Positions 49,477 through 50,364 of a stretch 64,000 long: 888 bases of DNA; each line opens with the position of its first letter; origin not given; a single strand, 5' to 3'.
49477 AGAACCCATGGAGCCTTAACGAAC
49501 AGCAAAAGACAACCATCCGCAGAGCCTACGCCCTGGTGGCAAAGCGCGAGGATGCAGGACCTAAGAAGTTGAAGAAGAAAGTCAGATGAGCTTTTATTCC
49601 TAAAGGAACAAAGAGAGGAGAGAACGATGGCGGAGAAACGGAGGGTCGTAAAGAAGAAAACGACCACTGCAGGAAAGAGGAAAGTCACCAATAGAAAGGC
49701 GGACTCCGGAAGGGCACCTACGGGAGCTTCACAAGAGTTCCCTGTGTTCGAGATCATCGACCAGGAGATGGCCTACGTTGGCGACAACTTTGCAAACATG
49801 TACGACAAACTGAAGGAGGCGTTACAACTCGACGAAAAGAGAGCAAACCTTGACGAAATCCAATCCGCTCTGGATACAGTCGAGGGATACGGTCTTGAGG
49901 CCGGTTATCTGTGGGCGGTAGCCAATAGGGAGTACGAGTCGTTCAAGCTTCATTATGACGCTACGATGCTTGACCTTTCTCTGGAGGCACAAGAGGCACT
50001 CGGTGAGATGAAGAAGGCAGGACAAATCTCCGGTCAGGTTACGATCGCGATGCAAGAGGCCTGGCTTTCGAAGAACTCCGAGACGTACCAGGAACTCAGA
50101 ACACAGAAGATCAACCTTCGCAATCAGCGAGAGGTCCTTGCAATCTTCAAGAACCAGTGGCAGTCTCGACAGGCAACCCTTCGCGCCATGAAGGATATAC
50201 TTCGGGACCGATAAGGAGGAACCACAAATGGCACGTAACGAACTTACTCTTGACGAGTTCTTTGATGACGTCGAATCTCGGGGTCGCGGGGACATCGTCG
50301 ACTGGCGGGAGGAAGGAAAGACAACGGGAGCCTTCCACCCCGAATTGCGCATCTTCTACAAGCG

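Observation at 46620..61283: Shared N-terminal peptide (K/R)RRVVKK on the polymerase, RecA-like recombinase and other DNA-metabolism proteins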

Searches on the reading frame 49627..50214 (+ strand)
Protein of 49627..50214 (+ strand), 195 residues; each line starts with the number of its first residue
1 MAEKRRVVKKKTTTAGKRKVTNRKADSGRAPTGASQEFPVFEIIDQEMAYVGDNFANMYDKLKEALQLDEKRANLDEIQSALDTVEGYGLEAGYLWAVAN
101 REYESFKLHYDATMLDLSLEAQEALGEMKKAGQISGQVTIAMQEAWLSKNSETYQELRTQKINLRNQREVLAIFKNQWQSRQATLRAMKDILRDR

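Call 5: search_protein_families(library=pfam, proteins=[window:49627-50214:+], max_evalue=0.01)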
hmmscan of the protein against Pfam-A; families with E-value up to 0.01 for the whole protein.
window:49627-50214:+ (195 aa): 0 families

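Call 22: find_homologous_proteins(query=window:49627-50214:+, max_evalue=0.001)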
Query window:49627-50214:+ (195 aa): 1 proteins with E <= 0.001 among 106 candidates.
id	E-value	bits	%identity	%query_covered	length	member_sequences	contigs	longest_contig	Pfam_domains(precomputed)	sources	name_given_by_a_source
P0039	5.5e-120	415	100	100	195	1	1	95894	-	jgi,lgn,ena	-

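Call 28: search_protein_families(library=phrogs, proteins=[window:49627-50214:+], max_evalue=0.01)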
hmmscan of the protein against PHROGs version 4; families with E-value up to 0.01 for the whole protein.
window:49627-50214:+ (195 aa): 1 family
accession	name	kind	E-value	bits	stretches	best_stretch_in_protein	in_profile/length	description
phrog_4068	-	unknown function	0.0056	18.4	1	42-84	24-66/89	-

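Call 63: search_dna_similar(query=window:49627-50214:+, collection=phages, mode=protein, max_evalue=1, max_rows=10)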
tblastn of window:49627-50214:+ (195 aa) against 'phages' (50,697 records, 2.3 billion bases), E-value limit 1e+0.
Records with a match: 1; places in all: 1; records where one place covers at least 80% of the query: 0.
Best place of each record, by identity: <60% 1.
By first word of the organism name: Cobetia 1.
By host as written in the record: Cobetia marina DSMZ 4741 1.
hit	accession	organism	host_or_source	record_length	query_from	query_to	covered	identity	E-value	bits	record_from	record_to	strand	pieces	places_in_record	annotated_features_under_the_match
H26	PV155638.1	Cobetia phage Carin-5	Cobetia marina DSMZ 4741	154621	34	131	50%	23.8%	9e-1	36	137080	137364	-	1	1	SbcC-like subunit of palindrome specific endonuclease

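Call 83: search_solved_structures(query=A4, max_evalue=10, show_alignments=0)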
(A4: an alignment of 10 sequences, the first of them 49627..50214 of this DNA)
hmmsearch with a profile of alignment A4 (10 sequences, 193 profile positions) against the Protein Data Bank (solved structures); distinct sequences matched with E-value up to 10: 12.
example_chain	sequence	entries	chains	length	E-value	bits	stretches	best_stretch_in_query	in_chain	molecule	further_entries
6rz4_A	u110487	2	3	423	0.042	17.2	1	29-79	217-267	Cysteinyl leukotriene receptor 1,Soluble cytochrome b562,Cysteinyl leukotriene receptor 1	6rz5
5cwm_A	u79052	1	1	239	0.11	15.8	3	52-88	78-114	Designed helical repeat protein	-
6e9v_Q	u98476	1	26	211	0.28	14.6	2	57-89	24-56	DHF79 filament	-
8th4_A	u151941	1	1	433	0.53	13.6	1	28-79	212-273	Type-1 angiotensin II receptor Soluble cytochrome b562 complex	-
6do1_A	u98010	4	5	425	0.58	13.5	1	28-79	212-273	Type-1 angiotensin II receptor,Soluble cytochrome b562 BRIL fusion protein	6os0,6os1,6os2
6ak3_B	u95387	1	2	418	0.71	13.2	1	34-79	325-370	Prostaglandin E2 receptor EP3 subtype,Soluble cytochrome b562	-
9eah_A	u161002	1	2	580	0.83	13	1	28-79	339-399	Nanobody AT209,Type-1 angiotensin II receptor,Soluble cytochrome b562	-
8th3_A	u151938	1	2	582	0.83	13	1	28-79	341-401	AT118-H nanobody, Type-1 angiotensin II receptor, Soluble cytochrome b562 complex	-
9zxc_A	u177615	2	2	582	0.83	13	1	28-79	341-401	Nanobody AT118-R,Type-1 angiotensin II receptor with Soluble cytochrome b562 insertion | AT118-R nanobody,Type-1 angiotensin II receptor with Soluble cytochrome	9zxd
9eai_A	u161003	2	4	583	0.83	13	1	28-79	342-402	Nanobody AT206,Type-1 angiotensin II receptor,Soluble cytochrome b562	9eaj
6e9z_B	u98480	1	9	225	2.8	11.3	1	52-97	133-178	DHF119 filament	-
3iyk_A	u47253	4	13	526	6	10.2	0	86-179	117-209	VP5 | Outer capsid protein VP5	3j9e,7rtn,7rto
